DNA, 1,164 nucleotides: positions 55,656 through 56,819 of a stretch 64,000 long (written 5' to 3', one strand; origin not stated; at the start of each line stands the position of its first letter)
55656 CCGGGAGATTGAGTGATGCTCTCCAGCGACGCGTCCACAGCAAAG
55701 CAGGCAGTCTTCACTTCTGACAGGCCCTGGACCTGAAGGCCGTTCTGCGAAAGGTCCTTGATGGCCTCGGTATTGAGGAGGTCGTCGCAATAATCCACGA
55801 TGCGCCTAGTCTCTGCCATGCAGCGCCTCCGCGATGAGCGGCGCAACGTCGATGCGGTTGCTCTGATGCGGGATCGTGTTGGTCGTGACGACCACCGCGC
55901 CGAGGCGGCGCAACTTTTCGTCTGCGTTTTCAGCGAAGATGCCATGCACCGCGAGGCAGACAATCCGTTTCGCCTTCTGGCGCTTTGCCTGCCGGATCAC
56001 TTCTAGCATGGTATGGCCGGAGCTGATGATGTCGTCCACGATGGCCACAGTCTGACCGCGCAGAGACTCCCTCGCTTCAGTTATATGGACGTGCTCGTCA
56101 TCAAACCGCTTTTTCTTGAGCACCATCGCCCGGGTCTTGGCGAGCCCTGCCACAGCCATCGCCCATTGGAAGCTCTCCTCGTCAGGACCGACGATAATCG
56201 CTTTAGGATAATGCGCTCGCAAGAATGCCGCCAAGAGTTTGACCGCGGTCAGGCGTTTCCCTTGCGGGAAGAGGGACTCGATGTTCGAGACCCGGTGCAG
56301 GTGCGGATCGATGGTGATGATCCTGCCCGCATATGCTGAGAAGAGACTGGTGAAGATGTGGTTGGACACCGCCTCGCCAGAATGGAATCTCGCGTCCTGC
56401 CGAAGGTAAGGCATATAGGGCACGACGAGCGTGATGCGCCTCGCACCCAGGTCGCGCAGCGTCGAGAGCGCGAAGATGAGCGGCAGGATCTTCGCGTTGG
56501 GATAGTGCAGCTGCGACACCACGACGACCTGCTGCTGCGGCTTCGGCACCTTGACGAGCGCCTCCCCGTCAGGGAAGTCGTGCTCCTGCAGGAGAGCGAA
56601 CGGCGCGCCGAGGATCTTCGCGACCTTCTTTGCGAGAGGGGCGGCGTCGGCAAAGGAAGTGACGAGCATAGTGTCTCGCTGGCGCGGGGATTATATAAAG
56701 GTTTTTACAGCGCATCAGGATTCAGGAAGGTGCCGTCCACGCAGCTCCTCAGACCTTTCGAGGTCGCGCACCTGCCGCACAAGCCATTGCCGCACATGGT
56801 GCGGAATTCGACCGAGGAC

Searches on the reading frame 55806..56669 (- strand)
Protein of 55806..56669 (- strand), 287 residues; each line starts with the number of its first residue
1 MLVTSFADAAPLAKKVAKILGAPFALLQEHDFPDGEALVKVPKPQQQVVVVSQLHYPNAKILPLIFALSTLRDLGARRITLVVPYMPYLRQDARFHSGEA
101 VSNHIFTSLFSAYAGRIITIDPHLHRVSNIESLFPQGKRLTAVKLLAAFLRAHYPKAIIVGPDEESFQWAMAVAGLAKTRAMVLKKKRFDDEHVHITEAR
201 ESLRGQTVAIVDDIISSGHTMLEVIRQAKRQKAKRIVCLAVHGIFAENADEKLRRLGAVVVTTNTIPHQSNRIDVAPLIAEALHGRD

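Call 39: search_protein_families(library=pfam, proteins=[window:55806-56669:-])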
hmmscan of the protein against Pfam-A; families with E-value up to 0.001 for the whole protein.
window:55806-56669:- (287 aa): 5 families
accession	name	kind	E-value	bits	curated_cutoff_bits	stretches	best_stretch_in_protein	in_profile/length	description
PF13793.12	Pribosyltran_N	-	2.9e-21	76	25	1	3-111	3-114/117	N-terminal domain of ribose phosphate pyrophosphokinase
PF00156.33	Pribosyltran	-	9e-18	64.5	26.3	1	131-273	3-151/158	Phosphoribosyl transferase domain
PF14572.12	Pribosyl_synth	-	1.2e-08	35.5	27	1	204-281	82-168/184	Phosphoribosyl synthetase-associated domain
PF15609.12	PRTase_2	-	6.3e-05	23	28.8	1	179-257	84-172/188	Phosphoribosyl transferase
PF18929.5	DUF5678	-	0.00067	19.9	23.2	0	204-236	7-40/49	Family of unknown function (DUF5678)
